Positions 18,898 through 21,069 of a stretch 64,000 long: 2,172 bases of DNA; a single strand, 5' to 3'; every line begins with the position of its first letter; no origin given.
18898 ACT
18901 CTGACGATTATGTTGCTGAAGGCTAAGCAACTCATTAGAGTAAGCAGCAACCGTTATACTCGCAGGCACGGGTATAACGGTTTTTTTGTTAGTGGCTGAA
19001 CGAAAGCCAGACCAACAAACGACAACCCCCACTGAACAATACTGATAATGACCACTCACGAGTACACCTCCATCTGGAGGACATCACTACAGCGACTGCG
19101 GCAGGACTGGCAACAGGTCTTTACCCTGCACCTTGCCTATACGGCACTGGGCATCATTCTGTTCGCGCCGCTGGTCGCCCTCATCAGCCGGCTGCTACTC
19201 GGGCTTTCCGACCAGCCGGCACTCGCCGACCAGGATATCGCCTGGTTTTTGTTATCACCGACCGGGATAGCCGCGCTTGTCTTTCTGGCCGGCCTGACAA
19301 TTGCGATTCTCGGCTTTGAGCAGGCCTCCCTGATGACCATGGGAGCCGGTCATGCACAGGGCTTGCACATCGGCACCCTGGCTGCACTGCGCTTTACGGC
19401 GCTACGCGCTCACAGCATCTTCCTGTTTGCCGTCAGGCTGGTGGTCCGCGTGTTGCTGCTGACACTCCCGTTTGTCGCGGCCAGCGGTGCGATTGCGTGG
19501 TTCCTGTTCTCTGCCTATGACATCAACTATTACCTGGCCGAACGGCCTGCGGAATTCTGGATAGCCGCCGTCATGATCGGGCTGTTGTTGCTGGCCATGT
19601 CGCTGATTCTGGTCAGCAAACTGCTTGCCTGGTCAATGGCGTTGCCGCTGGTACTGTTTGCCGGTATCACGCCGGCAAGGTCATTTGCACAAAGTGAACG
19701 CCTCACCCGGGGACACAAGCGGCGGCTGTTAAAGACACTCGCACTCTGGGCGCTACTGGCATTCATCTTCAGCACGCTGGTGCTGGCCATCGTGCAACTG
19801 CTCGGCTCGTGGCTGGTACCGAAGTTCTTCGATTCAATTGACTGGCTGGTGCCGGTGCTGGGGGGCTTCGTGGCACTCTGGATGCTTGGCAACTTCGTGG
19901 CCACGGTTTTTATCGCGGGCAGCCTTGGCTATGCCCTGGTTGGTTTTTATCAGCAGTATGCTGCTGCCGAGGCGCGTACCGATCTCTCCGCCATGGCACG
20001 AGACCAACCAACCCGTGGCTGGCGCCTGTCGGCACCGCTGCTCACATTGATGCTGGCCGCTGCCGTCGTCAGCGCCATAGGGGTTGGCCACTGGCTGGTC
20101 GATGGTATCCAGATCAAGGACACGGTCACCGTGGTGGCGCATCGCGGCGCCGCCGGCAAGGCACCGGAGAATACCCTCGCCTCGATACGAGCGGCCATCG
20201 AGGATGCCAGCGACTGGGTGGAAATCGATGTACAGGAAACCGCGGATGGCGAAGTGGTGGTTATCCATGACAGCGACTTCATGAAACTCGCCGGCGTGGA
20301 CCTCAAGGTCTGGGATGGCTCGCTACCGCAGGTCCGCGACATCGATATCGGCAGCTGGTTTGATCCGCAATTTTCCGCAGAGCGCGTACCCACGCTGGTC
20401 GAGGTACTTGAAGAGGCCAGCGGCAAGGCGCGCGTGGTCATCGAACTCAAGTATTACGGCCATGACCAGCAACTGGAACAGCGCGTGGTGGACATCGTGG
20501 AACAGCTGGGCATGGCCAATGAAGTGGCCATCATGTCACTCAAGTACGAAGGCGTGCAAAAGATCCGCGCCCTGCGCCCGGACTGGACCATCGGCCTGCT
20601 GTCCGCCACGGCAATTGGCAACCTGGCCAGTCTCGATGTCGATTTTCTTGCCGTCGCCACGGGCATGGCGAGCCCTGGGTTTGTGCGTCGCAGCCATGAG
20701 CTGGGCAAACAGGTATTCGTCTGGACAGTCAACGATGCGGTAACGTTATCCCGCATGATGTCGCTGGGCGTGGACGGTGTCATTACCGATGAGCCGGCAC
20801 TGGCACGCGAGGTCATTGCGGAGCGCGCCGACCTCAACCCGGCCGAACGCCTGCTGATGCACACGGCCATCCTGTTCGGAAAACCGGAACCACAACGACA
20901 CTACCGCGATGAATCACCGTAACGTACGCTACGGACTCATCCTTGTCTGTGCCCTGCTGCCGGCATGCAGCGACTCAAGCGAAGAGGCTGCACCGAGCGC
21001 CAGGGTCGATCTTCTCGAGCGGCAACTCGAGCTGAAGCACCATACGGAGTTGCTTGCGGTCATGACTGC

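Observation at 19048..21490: Translationally coupled membrane glycerophosphodiesterase and PLA2-like lipoprotein: a lipid-turnover cassette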

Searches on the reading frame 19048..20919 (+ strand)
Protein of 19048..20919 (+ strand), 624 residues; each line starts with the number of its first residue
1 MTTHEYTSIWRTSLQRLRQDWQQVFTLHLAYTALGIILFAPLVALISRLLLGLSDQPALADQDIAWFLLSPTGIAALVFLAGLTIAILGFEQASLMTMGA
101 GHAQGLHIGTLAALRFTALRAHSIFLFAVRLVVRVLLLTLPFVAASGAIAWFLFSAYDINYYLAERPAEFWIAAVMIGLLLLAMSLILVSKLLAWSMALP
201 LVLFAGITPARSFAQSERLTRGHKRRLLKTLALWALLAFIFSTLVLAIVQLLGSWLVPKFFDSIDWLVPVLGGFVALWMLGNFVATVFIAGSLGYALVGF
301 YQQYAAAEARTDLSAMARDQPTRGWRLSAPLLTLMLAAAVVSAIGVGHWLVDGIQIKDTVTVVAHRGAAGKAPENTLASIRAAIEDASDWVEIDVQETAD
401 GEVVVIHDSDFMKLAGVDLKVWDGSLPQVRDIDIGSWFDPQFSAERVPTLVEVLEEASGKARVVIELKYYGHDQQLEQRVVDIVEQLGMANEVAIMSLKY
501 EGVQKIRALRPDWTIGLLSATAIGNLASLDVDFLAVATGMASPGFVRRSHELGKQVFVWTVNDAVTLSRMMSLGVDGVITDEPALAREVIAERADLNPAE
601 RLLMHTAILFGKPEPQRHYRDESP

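Call 3: search_protein_families(library=pfam, proteins=[window:19048-20919:+], max_evalue=1)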
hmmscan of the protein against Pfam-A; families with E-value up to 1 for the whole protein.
window:19048-20919:+ (624 aa): 3 families
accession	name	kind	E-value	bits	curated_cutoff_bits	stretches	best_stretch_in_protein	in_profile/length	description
PF03009.23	GDPD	-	2.1e-38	133.2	23.6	1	365-584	1-243/244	Glycerophosphoryl diester phosphodiesterase family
PF10110.14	GPDPase_memb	-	1e-15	57.8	29.6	1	11-295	2-281/321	Membrane domain of glycerophosphoryl diester phosphodiesterase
PF13653.12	GDPD_2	-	2.8e-08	34.4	27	1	555-584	1-30/30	Glycerophosphoryl diester phosphodiesterase family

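Call 4: search_protein_families(library=ncbifam, proteins=[window:19048-20919:+], max_evalue=1)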
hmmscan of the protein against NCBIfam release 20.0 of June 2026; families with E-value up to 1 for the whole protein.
window:19048-20919:+ (624 aa): 5 families
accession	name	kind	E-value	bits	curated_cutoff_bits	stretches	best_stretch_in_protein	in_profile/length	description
NF006989.0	PRK09454.1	equivalog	5.2e-28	98.1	264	1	361-585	11-243/251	glycerophosphodiester phosphodiesterase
NF008354.0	PRK11143.1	equivalog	2.5e-09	36.6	254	1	350-412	25-83/359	glycerophosphodiester phosphodiesterase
NF053857.1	LysphglycPlipDStph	equivalog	6.4e-07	29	450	1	361-438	47-124/305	lysophosphatidylglycerol phospholipase D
NF041304.3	AvrBs2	equivalog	0.0012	16.8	1000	1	363-409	272-321/716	type III secretion system effector avirulence protein AvrBs2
NF052375.1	antisigma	equivalog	0.37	10.8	100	1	315-370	71-110/217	anti-sigma factor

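Call 67: find_related_loci(query=A5, collection=metagenome_contigs, flank=3000)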
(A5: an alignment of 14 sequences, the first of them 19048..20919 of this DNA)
Query A5 (624 aa) in metagenome_contigs; peptide patterns used: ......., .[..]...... (x = any residue, [..] = any of these).
600 stretches matched a pattern (row limit reached: there are more); 544 encode a relative of the query (tblastn E <= 1e-3); the best 80 are kept; 80 distinct loci.
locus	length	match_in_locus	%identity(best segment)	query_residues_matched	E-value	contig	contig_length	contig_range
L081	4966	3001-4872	99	1-624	0e+0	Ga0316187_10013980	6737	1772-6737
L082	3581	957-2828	95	1-624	0e+0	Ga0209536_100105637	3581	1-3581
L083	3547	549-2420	91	1-624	0e+0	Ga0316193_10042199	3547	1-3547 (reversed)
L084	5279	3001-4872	94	1-624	0e+0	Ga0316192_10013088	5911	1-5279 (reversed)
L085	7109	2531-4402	89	1-624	0e+0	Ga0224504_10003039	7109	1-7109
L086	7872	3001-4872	82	1-624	0e+0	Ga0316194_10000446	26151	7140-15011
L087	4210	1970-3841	79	1-624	0e+0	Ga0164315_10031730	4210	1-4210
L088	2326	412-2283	76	1-624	0e+0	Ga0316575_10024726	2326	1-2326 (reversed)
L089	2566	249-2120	75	1-624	0e+0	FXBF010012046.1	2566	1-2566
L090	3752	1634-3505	74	1-624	0e+0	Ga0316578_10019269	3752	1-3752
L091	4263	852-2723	71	1-624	0e+0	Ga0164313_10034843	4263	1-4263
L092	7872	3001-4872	77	1-624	0e+0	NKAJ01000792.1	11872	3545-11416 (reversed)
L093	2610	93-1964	74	1-624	0e+0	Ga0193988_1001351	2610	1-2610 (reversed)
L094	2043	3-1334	100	181-624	0e+0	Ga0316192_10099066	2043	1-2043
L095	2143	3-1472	91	135-624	0e+0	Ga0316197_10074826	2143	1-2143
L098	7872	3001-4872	70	1-624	0e+0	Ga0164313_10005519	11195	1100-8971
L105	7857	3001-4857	62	3-624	0e+0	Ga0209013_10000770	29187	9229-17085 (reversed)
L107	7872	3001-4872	58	1-624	0e+0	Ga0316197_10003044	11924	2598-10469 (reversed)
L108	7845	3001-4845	64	10-624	0e+0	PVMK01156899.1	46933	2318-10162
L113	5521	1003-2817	59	17-624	0e+0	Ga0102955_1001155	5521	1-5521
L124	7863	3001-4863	58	4-624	0e+0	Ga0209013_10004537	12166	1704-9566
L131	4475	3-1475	70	134-624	0e+0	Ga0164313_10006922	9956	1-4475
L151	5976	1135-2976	53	8-624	0e+0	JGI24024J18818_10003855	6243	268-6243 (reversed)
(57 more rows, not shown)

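Call 70: search_protein_families(library=pfam, proteins=[L113:2832-3899:+, L124:5854-7419:+, L107:5863-7209:+, L098:4946-5839:+, L131:1578-3365:+, L151:3224-3943:+, L108:4943-7342:+, L124:4960-5823:+, L105:4975-5613:+, L151:3960-4481:+], max_evalue=0.001)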
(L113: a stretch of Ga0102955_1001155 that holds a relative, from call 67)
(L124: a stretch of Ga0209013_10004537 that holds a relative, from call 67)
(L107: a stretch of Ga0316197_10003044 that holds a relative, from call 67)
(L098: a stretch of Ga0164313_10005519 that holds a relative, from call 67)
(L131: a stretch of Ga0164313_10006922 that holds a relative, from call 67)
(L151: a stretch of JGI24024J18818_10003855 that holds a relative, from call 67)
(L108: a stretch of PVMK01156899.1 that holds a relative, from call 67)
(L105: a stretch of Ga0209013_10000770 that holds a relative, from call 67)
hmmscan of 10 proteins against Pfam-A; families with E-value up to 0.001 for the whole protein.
L113:2832-3899:+ (356 aa): 8 families
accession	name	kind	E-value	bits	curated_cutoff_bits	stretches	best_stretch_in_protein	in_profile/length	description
PF00561.26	Abhydrolase_1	-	1.3e-07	32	25.8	0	82-116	2-36/245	alpha/beta hydrolase fold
PF12697.13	Abhydrolase_6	-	1.7e-07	32.6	26.3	1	83-276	1-178/217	Alpha/beta hydrolase family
PF07819.20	PGAP1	-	1.2e-06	28.9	24.3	1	136-193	86-134/233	PGAP1-like alpha/beta domain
PF24096.1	DUF7379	-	2.3e-06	28.1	33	1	130-209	59-133/191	Domain of unknown function (DUF7379)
PF12146.15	Hydrolase_4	-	2.6e-06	27.4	27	1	79-159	3-94/239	Serine aminopeptidase, S33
PF05057.20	DUF676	-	2.7e-06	27.5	20.3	1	83-192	8-129/217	Putative serine esterase (DUF676)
PF01674.24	Lipase_2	-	4.4e-06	26.8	20.3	1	83-246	4-161/219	Lipase (class 2)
PF02450.21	LCAT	-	0.0001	22.1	21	1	125-233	101-203/392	Lecithin:cholesterol acyltransferase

L124:5854-7419:+ (522 aa): 2 families
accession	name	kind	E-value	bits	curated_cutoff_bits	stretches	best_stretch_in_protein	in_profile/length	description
PF13091.12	PLDc_2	-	3.7e-40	137.3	27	2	318-462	4-130/132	PLD-like domain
PF00614.28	PLDc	-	1.2e-08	35.1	21.9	1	412-436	4-28/28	Phospholipase D Active site motif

L107:5863-7209:+ (449 aa): 2 families
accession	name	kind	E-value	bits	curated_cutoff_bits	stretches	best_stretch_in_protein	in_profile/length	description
PF13091.12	PLDc_2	-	4e-40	137.1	27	2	290-414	2-129/132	PLD-like domain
PF00614.28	PLDc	-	8.4e-14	51.3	21.9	2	363-389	2-28/28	Phospholipase D Active site motif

L098:4946-5839:+ (298 aa): 1 family
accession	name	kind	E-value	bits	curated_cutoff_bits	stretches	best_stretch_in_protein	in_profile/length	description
PF13557.12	Phenol_MetA_deg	-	4.4e-18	66.6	22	1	59-238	18-184/242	Putative MetA-pathway of phenol degradation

L131:1578-3365:+ (596 aa): 5 families
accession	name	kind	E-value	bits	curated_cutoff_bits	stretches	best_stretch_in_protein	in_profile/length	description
PF24684.1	Vgb_lyase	-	3e-16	59.5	50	1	419-556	14-149/290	Virginiamycin B lyase family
PF08450.18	SGL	-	1.4e-11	44.9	26.3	0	420-458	186-224/246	SMP-30/Gluconolactonase/LRE-like region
PF16819.11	DUF5074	-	3.9e-07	29.9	27.2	0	426-459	190-226/353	Domain of unknown function (DUF5074)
PF01436.27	NHL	-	0.00043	20.6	20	0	419-434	3-18/28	NHL repeat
PF13442.11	Cytochrome_CBB3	-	0.00063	20.5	27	0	141-194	5-66/68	Cytochrome C oxidase, cbb3-type, subunit III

L151:3224-3943:+ (240 aa): 1 family
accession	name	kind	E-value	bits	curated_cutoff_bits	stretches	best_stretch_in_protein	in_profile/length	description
PF09865.15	DUF2092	-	1.3e-40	139.4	21.2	1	29-236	1-211/212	Predicted periplasmic protein (DUF2092)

L108:4943-7342:+ (800 aa): 7 families
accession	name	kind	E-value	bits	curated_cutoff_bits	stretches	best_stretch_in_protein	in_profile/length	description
PF00534.26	Glycos_transf_1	-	6.9e-75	250.8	26.4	2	606-771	2-170/172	Glycosyl transferases group 1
PF13692.12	Glyco_trans_1_4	-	1.1e-67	227.2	27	2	620-759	2-142/142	Glycosyl transferases group 1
PF13439.12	Glyco_transf_4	-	2.5e-36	125.7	28.5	2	444-599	1-168/170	Glycosyltransferase Family 4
PF13579.12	Glyco_trans_4_4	-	1.8e-24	87.3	29.7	1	445-596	1-158/158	Glycosyl transferase 4-like domain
PF20706.3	GT4-conflict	-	2.3e-11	43.7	26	1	621-735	199-323/385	Family 4 Glycosyltransferase in conflict systems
PF13524.12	Glyco_trans_1_2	-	7e-10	39.5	25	1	686-784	39-139/144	Glycosyl transferase-like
PF13477.12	Glyco_trans_4_2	-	6.9e-09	36.4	23.4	1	463-537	25-100/139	Glycosyl transferase 4-like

L124:4960-5823:+ (288 aa): 1 family
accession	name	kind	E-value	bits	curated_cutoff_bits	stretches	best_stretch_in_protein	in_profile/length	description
PF00175.26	NAD_binding_1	-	9.4e-11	42.8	22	1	144-248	1-100/109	Oxidoreductase NAD-binding domain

L105:4975-5613:+ (213 aa): 7 families
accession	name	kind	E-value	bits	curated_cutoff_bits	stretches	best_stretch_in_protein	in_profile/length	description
PF13649.12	Methyltransf_25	-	6.8e-11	43.1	27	1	45-140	1-97/97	Methyltransferase domain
PF08241.18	Methyltransf_11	-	6.4e-10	40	21.2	1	47-144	2-95/95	Methyltransferase domain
PF08242.18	Methyltransf_12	-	7.3e-09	36.7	30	1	46-142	1-98/98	Methyltransferase domain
PF05401.17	NodS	-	7.4e-07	29.6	24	1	32-145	33-145/201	Nodulation protein S (NodS)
PF13847.12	Methyltransf_31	-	1.4e-06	28.5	27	1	43-157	5-114/145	Methyltransferase domain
PF05175.20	MTS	-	9.7e-05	22.5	23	1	36-143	25-137/170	Methyltransferase small domain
PF05724.17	TPMT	-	0.00029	21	26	1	7-192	5-201/218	Thiopurine S-methyltransferase (TPMT)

L151:3960-4481:+ (174 aa): 0 families

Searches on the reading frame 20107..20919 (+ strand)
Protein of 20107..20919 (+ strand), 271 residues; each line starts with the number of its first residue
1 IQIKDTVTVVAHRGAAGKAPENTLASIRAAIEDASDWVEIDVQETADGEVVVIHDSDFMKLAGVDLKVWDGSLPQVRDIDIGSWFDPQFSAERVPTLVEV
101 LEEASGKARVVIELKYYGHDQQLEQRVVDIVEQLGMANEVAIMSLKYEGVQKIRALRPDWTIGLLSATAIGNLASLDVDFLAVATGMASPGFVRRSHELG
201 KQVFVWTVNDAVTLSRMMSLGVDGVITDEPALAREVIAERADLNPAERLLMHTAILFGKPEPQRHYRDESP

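Call 50: search_solved_structures(query=window:20107-20919:+, max_evalue=0.00001)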
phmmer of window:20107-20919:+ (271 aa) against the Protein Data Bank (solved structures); distinct sequences matched with E-value up to 0.00001: 26.
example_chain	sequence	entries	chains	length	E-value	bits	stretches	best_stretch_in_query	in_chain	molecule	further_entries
2pz0_A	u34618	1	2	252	2.6e-29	106.2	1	8-232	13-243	Glycerophosphoryl diester phosphodiesterase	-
1zcc_A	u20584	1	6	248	5e-25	92.2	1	8-243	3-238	glycerophosphodiester phosphodiesterase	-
5t91_A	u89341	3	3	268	2.5e-23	86.6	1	5-235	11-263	Glycerophosphoryl diester phosphodiesterase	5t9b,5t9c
3qvq_A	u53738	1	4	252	1.2e-22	84.3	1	8-235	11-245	Phosphodiesterase Olei02445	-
2oog_A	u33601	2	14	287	6.1e-19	72.2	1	6-239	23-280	Glycerophosphoryl diester phosphodiesterase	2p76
4r7o_A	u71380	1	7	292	2.2e-17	67.1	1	9-156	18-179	Glycerophosphoryl diester phosphodiesterase, putative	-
1o1z_A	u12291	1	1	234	3e-17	66.6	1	7-99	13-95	glycerophosphodiester phosphodiesterase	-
4oec_A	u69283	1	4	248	2.3e-16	63.8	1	4-166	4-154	Glycerophosphoryl diester phosphodiesterase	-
3l12_A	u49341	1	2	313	1.7e-13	54.3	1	189-238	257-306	Putative Glycerophosphoryl diester phosphodiesterase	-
7ymq_A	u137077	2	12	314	2e-13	54.1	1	8-87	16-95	Lysoplasmalogenase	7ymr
3ch0_A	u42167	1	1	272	2.1e-13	54.1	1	1-232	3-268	Glycerophosphodiester phosphodiesterase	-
7ym0_A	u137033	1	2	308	2.6e-13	53.7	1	8-87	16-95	Lysoplasmalogenase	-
7ymp_A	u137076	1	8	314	2.8e-13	53.7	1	8-87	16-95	Lysoplasmalogenase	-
1v8e_A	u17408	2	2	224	3.4e-13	53.4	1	10-232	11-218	putative glycerophosphoryl diester phosphodiesterase | Glycerophosphoryl Diester Phosphodiesterase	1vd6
9f49_AAA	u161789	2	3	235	4.3e-13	53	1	9-228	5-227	GP-PDE domain-containing protein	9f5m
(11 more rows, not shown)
